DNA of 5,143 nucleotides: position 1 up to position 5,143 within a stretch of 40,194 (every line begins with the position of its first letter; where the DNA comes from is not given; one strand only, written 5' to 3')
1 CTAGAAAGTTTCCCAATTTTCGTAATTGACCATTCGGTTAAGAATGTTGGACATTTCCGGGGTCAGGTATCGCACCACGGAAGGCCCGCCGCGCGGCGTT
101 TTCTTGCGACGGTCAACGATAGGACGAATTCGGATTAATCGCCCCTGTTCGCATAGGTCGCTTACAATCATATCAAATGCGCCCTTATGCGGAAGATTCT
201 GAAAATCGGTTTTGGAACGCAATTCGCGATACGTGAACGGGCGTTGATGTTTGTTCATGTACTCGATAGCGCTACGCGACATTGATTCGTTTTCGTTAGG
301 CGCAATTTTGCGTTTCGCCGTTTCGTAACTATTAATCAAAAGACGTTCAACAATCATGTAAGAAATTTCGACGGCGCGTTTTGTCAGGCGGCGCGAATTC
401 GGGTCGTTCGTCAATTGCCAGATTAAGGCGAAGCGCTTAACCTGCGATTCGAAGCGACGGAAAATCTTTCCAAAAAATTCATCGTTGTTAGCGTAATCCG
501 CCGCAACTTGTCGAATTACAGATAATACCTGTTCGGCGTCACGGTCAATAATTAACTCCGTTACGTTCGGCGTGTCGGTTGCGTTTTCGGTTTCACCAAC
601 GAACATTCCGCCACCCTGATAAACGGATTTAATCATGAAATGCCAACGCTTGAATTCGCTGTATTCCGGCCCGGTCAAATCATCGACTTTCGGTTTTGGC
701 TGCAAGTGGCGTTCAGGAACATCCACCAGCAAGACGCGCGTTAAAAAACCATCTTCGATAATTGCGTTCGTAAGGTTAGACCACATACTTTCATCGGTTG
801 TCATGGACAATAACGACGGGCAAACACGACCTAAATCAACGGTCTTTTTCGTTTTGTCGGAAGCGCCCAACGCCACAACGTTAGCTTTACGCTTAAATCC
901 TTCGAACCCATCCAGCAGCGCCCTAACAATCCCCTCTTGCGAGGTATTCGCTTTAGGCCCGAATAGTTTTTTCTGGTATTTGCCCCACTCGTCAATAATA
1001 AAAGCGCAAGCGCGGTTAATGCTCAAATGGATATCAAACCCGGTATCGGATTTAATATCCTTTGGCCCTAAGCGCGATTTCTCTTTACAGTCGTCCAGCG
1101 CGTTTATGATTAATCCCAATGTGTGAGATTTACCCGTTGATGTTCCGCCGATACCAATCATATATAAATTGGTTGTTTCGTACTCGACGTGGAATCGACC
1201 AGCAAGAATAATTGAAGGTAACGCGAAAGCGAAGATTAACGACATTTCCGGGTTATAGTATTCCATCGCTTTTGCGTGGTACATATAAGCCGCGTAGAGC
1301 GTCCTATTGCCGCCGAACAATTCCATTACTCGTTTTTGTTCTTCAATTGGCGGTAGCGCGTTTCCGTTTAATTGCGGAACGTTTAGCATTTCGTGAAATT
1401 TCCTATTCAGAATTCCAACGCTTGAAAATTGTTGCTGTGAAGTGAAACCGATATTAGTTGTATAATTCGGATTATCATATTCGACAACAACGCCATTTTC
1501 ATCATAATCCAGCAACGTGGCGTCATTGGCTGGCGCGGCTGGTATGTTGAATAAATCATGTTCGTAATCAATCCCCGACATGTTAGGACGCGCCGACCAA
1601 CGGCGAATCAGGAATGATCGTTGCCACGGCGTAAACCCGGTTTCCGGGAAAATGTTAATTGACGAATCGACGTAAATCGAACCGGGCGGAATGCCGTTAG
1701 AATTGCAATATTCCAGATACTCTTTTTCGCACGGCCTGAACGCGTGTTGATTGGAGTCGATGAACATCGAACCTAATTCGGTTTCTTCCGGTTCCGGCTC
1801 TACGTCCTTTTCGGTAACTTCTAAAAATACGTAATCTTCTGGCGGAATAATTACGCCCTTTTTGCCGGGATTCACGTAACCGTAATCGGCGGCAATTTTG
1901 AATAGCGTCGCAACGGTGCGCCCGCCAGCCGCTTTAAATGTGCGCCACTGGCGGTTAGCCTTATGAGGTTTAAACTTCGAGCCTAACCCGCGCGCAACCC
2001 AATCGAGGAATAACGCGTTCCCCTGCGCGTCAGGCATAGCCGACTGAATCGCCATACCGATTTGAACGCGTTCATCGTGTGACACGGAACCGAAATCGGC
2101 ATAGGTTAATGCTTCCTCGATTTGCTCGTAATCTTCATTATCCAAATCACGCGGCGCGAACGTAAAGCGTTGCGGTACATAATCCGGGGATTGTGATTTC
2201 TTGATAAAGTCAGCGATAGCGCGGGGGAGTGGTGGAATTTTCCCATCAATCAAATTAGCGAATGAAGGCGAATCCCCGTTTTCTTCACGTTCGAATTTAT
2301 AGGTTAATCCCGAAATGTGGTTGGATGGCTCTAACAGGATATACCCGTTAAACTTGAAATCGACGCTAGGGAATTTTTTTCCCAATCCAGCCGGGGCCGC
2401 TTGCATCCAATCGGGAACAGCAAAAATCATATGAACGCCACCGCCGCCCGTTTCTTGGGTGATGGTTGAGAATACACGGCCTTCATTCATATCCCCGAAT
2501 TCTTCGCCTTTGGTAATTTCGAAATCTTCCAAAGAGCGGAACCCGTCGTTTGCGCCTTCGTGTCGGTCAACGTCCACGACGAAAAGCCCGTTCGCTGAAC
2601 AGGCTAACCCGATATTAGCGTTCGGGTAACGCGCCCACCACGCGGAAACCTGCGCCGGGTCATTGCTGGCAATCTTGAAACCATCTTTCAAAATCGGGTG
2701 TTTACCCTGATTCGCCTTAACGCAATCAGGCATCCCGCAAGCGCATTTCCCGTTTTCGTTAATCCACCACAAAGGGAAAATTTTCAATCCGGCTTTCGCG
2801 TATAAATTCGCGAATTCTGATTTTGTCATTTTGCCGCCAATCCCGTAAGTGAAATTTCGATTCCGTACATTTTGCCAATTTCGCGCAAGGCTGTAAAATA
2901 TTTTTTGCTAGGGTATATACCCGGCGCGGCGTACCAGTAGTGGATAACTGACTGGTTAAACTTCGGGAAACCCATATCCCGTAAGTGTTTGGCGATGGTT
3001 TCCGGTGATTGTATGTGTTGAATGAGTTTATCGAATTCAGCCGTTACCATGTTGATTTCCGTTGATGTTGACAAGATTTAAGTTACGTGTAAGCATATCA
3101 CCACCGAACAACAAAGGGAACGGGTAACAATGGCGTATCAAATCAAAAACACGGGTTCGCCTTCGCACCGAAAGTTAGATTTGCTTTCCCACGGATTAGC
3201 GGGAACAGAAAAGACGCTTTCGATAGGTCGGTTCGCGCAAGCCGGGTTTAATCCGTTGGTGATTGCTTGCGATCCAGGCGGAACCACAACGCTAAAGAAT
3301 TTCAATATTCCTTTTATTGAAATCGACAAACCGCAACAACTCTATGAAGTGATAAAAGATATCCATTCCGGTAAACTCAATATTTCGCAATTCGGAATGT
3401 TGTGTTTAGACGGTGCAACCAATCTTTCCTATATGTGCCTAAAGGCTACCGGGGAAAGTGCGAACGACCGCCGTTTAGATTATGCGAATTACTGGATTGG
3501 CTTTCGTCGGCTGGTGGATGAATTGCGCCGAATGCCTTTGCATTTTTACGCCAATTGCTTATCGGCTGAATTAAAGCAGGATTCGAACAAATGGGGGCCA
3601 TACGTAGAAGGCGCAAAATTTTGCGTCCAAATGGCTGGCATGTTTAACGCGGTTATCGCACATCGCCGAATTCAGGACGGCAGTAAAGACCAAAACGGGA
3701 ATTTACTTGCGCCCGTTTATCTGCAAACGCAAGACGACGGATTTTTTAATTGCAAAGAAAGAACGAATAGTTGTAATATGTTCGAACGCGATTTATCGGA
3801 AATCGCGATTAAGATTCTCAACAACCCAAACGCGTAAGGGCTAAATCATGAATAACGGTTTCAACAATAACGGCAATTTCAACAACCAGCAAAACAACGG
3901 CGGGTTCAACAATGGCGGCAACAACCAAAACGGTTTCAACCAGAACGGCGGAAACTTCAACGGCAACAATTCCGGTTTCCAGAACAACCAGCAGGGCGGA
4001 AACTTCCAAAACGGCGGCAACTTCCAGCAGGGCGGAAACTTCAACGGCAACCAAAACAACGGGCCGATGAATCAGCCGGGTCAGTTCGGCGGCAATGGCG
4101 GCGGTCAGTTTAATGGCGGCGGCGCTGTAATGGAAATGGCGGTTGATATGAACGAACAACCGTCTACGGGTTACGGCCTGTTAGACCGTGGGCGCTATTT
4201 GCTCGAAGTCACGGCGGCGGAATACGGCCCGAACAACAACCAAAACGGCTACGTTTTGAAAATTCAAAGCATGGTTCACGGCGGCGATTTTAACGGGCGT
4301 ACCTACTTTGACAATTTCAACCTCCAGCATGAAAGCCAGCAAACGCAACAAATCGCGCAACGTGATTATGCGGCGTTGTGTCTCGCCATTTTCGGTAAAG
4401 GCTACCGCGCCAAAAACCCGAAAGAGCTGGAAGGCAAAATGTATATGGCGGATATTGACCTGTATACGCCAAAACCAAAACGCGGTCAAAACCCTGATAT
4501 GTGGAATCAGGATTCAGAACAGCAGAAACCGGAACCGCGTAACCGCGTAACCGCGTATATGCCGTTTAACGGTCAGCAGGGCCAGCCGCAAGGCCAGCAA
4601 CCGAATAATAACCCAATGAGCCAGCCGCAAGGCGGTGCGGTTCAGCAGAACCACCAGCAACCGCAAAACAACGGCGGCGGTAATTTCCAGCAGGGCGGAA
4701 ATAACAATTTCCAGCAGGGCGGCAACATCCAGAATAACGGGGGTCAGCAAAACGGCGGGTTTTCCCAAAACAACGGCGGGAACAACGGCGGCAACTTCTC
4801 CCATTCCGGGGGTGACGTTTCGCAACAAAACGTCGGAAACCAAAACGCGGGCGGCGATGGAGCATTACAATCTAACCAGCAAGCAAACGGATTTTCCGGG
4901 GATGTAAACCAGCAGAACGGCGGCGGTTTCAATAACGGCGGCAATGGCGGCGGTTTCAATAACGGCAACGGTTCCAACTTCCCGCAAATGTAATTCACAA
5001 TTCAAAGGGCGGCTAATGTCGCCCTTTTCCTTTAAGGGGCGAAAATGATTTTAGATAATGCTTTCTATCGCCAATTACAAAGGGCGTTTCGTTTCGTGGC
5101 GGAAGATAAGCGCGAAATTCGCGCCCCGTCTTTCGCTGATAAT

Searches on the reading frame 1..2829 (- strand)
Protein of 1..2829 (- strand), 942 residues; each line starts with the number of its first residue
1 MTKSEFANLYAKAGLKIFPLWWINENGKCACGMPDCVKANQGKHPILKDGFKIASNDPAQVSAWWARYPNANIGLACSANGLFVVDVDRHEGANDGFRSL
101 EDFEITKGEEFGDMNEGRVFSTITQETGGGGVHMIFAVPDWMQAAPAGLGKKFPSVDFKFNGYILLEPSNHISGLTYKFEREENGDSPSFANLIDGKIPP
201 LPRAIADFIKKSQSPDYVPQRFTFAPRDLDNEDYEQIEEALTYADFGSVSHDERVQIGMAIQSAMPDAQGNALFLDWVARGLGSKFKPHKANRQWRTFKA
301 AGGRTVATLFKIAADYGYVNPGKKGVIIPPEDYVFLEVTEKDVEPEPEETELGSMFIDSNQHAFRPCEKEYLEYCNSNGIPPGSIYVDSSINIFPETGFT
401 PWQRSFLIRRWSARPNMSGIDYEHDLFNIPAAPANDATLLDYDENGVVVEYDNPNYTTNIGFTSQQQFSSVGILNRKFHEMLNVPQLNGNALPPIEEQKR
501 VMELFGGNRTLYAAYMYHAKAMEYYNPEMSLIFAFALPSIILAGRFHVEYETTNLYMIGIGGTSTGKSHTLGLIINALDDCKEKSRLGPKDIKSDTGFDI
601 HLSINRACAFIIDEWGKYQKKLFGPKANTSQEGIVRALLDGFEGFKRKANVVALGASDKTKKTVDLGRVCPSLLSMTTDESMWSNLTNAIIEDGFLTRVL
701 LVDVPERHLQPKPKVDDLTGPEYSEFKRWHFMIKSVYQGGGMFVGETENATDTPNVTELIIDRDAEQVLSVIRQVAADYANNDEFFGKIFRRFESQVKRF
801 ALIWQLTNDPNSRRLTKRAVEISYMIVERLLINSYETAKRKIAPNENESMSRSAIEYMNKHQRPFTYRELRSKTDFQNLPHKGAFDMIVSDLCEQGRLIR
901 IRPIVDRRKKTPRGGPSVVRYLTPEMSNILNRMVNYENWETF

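Call 44: search_protein_families(library=pfam, proteins=[window:1-2829:-], max_evalue=0.01)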
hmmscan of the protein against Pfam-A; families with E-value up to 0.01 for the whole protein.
window:1-2829:- (942 aa): 3 families
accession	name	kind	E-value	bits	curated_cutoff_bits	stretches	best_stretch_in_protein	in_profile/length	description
PF09250.16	Prim-Pol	-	7.3e-28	98.5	22.8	1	9-186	3-150/158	Bifunctional DNA primase/polymerase, N-terminal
PF08707.16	PriCT_2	-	1e-07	32.7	22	1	238-313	2-77/77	Primase C terminal 2 (PriCT-2)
PF13148.11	DUF3987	-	0.0033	17.1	27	0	527-584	4-66/364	Protein of unknown function (DUF3987)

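Call 65: find_related_loci(query=window:1-2829:-, collection=viral_contigs, flank=10000)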
Query window:1-2829:- (942 aa) in viral_contigs; peptide patterns used: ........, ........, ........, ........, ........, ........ (x = any residue, [..] = any of these).
6 stretches matched a pattern, but none encodes a relative of the query by tblastn (E <= 1e-3).

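Call 67: find_related_loci(query=A2, collection=viral_contigs, flank=10000)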
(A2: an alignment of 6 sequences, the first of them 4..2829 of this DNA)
Query A2 (942 aa) in viral_contigs; peptide patterns used: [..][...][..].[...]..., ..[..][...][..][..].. (x = any residue, [..] = any of these).
148 stretches matched a pattern; 9 encode a relative of the query (tblastn E <= 1e-3); 9 distinct loci.
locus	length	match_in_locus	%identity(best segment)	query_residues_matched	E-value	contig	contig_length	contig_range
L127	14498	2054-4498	46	1-874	2e-91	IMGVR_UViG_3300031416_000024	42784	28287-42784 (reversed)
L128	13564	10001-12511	42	1-921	5e-89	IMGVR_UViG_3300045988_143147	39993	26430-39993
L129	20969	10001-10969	24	1-379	3e-21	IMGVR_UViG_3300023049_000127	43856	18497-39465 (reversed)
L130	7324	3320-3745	31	1-182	2e-17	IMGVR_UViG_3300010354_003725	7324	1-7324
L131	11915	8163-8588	31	1-182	2e-17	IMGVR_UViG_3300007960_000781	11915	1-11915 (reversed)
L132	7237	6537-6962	31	1-182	2e-17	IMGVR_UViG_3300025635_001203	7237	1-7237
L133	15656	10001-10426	31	1-182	2e-17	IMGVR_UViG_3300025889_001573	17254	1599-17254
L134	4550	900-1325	31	1-182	2e-17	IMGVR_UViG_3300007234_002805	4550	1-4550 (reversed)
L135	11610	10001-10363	27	33-178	9e-9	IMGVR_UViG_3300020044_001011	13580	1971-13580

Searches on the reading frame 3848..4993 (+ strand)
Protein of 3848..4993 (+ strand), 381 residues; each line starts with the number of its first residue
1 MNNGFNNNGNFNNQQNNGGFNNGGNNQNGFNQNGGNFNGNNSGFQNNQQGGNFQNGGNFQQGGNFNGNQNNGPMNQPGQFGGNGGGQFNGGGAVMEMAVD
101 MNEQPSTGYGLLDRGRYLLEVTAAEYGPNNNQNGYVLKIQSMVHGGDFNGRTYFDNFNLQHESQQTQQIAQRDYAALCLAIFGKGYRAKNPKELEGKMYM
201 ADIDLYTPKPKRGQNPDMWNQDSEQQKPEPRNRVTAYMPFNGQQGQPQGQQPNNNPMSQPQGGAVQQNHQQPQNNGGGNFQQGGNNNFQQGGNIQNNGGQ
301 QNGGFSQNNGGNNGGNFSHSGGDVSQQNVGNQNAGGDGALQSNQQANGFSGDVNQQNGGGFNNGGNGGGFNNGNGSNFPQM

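Call 43: search_protein_families(library=pfam, proteins=[window:3848-4993:+], max_evalue=0.05)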
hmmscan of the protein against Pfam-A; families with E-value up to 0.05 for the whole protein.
window:3848-4993:+ (381 aa): 1 family
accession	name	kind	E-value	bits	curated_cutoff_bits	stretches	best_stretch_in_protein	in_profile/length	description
PF05037.18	DUF669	-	0.00012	22.7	21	1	101-207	5-115/138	Protein of unknown function (DUF669)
